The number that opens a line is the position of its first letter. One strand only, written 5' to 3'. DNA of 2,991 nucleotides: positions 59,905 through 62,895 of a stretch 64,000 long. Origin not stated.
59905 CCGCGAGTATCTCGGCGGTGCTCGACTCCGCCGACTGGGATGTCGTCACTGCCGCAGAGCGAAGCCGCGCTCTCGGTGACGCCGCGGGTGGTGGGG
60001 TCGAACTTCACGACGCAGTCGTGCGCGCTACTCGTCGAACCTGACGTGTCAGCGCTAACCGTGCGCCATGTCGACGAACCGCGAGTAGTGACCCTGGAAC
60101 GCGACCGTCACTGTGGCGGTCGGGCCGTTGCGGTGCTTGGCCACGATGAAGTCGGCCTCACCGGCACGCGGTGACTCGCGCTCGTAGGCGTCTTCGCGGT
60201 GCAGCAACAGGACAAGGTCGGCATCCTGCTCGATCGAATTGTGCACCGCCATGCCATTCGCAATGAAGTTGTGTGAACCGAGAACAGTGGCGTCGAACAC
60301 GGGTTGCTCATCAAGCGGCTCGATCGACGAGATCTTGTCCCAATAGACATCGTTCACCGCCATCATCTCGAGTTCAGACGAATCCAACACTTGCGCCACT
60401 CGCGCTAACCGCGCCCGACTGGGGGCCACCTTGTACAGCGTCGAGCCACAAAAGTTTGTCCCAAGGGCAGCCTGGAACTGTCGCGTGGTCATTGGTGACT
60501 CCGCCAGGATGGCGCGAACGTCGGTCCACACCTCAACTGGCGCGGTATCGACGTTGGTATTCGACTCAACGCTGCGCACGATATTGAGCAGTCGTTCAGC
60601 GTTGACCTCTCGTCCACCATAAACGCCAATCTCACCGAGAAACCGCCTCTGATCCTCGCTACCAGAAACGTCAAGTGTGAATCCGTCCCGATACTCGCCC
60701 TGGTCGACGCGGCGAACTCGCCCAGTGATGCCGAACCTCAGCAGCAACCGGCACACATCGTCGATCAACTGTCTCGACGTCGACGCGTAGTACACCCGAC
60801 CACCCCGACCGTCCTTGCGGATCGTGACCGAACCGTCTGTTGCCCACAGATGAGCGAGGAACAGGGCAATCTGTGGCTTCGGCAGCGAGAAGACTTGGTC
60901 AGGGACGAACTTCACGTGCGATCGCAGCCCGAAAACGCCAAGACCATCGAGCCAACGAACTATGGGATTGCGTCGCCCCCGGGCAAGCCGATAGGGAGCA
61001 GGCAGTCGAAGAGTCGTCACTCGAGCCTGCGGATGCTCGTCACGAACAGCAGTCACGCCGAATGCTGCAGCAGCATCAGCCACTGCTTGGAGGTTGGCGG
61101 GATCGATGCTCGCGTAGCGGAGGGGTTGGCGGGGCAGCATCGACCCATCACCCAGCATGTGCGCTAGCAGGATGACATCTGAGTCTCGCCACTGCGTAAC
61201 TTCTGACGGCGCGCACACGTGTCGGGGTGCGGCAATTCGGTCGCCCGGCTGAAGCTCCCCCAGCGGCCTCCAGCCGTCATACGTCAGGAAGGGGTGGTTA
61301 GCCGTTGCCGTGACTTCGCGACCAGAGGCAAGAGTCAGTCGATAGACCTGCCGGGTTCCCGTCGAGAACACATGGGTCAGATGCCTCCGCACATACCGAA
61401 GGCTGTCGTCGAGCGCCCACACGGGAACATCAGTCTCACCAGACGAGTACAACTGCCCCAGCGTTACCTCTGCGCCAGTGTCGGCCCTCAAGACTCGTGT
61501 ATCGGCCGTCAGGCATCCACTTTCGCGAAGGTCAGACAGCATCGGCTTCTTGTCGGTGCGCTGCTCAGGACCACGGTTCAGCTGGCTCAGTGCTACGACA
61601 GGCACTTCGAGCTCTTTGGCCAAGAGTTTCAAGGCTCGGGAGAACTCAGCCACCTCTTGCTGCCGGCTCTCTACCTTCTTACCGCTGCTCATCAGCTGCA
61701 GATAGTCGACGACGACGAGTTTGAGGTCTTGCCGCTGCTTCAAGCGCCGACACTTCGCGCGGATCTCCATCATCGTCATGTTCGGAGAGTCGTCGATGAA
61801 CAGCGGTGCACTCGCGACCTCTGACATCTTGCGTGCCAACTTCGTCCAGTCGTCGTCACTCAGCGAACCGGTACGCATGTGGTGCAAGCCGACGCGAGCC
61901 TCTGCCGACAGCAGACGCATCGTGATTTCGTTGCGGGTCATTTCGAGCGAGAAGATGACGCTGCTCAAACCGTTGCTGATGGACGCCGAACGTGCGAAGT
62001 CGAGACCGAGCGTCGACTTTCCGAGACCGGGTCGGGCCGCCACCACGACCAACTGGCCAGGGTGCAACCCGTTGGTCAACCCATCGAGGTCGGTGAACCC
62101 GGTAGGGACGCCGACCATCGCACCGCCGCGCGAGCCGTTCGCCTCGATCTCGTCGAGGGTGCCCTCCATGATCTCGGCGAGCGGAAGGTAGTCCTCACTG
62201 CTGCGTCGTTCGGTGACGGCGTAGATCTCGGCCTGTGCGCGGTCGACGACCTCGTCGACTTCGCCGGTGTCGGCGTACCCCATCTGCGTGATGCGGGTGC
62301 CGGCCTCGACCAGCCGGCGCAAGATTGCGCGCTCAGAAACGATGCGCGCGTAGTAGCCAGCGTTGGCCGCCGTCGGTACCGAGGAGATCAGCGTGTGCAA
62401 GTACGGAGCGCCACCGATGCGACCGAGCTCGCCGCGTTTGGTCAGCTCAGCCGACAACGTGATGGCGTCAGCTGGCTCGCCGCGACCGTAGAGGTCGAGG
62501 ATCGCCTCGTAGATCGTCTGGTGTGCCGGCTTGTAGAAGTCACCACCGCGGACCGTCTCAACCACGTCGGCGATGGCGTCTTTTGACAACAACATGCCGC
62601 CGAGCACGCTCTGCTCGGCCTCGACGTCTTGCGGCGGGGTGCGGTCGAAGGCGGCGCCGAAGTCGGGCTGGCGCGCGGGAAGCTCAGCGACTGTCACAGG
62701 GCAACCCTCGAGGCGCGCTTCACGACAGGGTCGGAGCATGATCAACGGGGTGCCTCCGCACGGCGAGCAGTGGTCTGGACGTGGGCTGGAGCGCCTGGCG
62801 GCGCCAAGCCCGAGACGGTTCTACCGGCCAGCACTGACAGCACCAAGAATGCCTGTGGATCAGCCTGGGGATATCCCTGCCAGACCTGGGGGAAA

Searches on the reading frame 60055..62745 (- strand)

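Call 57: search_protein_families(library=pfam, proteins=[window:60055-62745:-], max_evalue=0.001)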
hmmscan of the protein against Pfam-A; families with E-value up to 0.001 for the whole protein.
window:60055-62745:- (896 aa): 6 families
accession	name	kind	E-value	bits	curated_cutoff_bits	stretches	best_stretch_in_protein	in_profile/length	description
PF03796.21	DnaB_C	-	2e-99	332.5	27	2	212-416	1-205/255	DnaB-like helicase C terminal domain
PF00772.26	DnaB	-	1.7e-35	121.6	23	1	37-138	2-103/103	DnaB-like helicase N terminal domain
PF14890.11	Intein_splicing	-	2.2e-24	86.4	35.8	1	421-836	4-155/155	Intein splicing domain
PF14528.11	LAGLIDADG_3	-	4.6e-23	81.7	22.5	1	625-707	2-82/82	LAGLIDADG-like domain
PF13481.12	AAA_25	-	6.7e-16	58.9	27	1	219-390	21-191/195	AAA domain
PF06745.19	ATPase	-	1.1e-05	25.3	26.6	1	213-373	1-152/231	KaiC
